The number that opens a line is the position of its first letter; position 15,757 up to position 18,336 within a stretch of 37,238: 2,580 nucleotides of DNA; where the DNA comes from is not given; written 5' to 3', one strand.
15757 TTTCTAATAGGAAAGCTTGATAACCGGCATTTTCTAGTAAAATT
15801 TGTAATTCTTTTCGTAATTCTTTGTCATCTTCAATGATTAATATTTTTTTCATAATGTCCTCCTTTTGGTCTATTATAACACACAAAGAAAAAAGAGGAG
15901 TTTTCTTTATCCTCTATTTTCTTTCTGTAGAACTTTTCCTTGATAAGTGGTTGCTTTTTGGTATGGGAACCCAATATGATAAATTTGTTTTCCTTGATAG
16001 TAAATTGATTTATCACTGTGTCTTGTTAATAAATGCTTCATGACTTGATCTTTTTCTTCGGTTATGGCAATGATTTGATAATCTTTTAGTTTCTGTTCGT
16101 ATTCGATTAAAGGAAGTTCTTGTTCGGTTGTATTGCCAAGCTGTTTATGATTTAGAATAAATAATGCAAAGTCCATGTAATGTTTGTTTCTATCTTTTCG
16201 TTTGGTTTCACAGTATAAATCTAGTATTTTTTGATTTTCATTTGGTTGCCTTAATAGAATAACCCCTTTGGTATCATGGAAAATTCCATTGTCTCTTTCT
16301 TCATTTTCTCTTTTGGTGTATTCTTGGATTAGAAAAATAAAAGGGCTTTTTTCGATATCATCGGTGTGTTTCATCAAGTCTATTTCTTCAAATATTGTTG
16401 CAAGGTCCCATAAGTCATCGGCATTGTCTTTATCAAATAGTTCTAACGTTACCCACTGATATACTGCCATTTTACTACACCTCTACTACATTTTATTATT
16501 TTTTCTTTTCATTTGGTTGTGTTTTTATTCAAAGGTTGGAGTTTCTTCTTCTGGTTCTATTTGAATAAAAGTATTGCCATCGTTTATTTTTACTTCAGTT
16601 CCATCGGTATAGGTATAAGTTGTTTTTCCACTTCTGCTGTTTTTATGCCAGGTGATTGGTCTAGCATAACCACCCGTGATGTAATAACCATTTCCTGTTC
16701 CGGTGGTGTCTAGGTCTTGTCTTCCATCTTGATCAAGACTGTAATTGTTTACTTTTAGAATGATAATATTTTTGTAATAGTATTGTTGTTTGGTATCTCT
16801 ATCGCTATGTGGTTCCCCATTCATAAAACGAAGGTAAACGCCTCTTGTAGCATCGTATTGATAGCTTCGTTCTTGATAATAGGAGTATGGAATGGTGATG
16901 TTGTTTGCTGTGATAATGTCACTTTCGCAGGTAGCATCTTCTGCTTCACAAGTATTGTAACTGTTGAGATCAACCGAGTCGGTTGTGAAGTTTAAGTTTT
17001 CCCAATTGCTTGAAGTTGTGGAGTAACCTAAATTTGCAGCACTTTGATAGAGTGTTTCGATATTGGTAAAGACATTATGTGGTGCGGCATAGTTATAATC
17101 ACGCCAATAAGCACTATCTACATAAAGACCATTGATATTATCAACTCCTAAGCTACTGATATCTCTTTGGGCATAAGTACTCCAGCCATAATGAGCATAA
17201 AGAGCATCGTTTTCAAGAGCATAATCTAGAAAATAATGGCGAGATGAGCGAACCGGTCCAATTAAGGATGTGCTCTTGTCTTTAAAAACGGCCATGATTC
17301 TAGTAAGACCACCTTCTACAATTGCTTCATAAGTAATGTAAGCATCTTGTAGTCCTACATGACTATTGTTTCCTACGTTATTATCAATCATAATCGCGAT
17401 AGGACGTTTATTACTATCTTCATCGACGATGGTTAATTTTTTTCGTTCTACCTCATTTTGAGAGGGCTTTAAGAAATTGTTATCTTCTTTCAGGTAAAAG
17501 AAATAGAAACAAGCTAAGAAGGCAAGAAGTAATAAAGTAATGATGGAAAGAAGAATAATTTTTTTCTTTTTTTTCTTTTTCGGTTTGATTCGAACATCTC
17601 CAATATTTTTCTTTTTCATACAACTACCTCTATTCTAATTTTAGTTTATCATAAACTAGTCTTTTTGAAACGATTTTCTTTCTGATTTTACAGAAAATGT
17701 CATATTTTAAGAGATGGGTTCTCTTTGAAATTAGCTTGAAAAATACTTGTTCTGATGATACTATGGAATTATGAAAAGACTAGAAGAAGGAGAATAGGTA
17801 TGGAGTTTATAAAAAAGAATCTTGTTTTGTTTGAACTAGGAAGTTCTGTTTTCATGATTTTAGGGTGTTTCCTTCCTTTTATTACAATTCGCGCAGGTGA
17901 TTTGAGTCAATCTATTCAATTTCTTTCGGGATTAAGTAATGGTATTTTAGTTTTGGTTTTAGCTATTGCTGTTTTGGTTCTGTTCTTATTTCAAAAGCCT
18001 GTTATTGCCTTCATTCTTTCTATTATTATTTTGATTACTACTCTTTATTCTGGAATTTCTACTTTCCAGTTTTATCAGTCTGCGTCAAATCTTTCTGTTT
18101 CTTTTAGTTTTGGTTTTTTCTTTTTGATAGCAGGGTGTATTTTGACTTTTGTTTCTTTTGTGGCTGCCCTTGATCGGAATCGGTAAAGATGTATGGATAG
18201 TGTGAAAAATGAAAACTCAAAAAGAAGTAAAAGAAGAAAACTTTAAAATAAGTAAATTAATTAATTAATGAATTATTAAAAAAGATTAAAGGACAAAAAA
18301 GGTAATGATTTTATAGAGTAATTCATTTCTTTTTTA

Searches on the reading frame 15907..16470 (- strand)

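Call 5: search_protein_families(library=pfam, proteins=[window:15907-16470:-], max_evalue=0.01)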
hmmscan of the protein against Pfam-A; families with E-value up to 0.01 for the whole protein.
window:15907-16470:- (187 aa): 2 families
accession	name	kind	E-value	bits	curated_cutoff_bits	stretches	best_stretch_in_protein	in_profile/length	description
PF14465.12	NFRKB_winged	-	0.0085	16.8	22.2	0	98-148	50-100/103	NFRKB Winged Helix-like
PF20293.4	MC6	-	0.0085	16.5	27.2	0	77-106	26-54/76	ABC-three component (ABC-3C) system Middle Component 6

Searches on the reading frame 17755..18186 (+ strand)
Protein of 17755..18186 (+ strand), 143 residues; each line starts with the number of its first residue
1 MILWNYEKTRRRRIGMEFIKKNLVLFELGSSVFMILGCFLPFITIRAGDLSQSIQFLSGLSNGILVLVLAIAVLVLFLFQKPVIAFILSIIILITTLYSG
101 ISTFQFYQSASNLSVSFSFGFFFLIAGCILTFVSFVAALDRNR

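Call 5: search_protein_families(library=pfam, proteins=[window:17755-18186:+], max_evalue=0.01)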
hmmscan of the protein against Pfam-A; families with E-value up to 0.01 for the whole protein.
window:17755-18186:+ (143 aa): 0 families

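Call 92: search_protein_families(library=phrogs, proteins=[window:17755-18186:+], max_evalue=0.001)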
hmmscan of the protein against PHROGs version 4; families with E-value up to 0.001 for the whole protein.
window:17755-18186:+ (143 aa): 0 families
